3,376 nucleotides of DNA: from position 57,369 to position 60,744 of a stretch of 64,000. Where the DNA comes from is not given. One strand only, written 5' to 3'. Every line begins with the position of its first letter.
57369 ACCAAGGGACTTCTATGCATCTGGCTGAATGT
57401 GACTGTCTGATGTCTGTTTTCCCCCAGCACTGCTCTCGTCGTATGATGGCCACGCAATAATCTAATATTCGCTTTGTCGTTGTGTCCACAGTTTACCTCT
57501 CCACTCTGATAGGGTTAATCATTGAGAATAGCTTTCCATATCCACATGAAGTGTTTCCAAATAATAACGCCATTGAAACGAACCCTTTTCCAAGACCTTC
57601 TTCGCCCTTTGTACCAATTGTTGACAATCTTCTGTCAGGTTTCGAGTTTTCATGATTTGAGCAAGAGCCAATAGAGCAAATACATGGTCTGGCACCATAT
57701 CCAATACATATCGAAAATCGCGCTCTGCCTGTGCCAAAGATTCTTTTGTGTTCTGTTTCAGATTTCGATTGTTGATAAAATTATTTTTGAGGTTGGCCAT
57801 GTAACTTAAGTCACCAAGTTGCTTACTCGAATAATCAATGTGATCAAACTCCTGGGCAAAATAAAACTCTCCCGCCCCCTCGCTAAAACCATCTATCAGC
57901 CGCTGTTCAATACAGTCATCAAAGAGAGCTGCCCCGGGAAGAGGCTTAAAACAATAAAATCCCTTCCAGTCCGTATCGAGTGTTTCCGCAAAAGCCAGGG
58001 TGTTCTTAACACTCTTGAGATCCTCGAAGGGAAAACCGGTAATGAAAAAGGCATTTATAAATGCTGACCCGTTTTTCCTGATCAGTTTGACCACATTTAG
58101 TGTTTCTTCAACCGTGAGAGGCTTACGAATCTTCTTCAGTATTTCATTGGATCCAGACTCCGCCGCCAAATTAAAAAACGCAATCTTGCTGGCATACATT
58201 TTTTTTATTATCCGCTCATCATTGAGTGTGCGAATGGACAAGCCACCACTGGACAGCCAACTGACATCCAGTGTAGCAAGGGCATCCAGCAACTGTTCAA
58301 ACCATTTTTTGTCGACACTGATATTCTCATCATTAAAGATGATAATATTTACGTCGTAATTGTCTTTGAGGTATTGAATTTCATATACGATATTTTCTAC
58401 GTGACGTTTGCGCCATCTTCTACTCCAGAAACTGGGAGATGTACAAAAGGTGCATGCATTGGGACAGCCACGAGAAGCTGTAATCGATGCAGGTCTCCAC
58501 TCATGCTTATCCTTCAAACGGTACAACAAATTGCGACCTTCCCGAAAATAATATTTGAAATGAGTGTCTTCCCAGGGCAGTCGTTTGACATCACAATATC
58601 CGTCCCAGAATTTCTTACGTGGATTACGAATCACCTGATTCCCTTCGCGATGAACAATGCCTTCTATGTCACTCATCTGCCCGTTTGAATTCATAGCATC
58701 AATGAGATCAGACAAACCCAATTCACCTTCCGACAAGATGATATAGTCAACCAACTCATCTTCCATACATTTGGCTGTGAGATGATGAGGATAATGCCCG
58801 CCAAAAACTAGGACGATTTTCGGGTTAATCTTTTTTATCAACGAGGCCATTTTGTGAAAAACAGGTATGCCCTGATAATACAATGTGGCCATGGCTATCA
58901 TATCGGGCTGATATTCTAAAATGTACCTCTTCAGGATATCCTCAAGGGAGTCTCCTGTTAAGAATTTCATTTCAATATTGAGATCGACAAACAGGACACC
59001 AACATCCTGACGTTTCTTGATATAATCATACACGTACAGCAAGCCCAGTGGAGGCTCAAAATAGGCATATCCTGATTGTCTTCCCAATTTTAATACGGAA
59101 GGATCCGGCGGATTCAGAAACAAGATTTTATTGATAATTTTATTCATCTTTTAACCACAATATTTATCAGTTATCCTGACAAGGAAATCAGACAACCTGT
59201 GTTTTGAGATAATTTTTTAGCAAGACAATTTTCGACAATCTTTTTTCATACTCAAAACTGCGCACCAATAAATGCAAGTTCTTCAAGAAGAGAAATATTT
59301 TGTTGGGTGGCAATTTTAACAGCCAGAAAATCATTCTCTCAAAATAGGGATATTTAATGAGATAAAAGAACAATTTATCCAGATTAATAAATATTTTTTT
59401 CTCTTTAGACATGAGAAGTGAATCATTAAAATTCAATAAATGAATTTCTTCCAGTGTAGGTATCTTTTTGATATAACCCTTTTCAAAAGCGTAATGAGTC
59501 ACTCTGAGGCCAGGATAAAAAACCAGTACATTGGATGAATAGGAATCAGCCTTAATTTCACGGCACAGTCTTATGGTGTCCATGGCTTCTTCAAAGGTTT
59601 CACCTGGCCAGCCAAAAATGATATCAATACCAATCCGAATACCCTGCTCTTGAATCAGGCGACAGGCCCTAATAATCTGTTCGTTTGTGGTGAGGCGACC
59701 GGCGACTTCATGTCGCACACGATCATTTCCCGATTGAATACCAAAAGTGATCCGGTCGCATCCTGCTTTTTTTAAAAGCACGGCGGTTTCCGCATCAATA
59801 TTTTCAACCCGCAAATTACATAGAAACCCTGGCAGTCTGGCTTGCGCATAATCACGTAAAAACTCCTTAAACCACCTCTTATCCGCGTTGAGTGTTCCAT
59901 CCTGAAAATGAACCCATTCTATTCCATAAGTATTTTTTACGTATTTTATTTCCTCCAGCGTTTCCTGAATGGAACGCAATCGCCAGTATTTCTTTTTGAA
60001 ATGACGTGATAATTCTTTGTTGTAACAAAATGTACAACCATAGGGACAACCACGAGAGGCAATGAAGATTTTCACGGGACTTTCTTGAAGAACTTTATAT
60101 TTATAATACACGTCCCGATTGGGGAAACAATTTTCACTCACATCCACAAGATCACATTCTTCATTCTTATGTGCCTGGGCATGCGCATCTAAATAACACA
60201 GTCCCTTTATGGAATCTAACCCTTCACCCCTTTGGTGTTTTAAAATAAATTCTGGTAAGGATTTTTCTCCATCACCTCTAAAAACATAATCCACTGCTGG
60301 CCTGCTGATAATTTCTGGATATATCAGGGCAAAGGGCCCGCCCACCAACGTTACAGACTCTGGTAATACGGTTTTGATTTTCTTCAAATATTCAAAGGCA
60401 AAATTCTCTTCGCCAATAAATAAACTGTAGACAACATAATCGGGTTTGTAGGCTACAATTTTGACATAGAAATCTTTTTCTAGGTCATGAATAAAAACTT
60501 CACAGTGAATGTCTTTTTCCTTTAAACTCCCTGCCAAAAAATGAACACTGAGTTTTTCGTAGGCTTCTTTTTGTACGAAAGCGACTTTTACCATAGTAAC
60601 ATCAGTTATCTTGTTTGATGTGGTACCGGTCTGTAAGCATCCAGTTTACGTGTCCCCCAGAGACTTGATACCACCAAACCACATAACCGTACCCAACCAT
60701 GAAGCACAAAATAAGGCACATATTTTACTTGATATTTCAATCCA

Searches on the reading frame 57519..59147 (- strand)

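Call 51: search_protein_families(library=pfam, proteins=[window:57519-59147:-], max_evalue=0.01)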
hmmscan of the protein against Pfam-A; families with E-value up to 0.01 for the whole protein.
window:57519-59147:- (542 aa): 3 families
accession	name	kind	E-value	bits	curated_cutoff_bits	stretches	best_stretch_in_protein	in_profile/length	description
PF04055.27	Radical_SAM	-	4.6e-20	72.9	29.5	1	224-386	3-165/166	Radical SAM superfamily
PF02310.24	B12-binding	-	3.7e-14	53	32.1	1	29-148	10-120/121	B12 binding domain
PF25064.1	ARM_TT21_5th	-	0.0037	18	27.8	0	468-526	14-72/117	TT21 fifth ARM repeats domain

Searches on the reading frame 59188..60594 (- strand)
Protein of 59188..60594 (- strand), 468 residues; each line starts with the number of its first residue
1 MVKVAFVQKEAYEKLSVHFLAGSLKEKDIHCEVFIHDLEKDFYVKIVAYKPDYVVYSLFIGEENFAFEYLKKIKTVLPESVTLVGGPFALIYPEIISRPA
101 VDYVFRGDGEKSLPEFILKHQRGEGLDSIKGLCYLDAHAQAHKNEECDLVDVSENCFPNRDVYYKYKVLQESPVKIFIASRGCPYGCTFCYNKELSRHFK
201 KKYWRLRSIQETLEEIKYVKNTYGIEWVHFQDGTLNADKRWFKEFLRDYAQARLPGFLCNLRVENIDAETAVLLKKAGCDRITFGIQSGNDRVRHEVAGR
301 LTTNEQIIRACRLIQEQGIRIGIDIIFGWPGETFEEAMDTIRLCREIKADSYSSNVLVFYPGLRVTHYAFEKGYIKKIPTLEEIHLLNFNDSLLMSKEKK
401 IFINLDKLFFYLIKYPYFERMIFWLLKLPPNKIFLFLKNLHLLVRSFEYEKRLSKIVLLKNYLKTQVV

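Call 51: search_protein_families(library=pfam, proteins=[window:59188-60594:-], max_evalue=0.01)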
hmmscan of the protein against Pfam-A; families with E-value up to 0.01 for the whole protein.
window:59188-60594:- (468 aa): 3 families
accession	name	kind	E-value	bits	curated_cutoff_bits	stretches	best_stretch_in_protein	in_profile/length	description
PF04055.27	Radical_SAM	-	1e-25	91.3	29.5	1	179-344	3-166/166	Radical SAM superfamily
PF02310.24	B12-binding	-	3e-09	37.2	32.1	1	14-116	14-120/121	B12 binding domain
PF13353.11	Fer4_12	-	0.0017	19.1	22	0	177-217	9-49/137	4Fe-4S single cluster domain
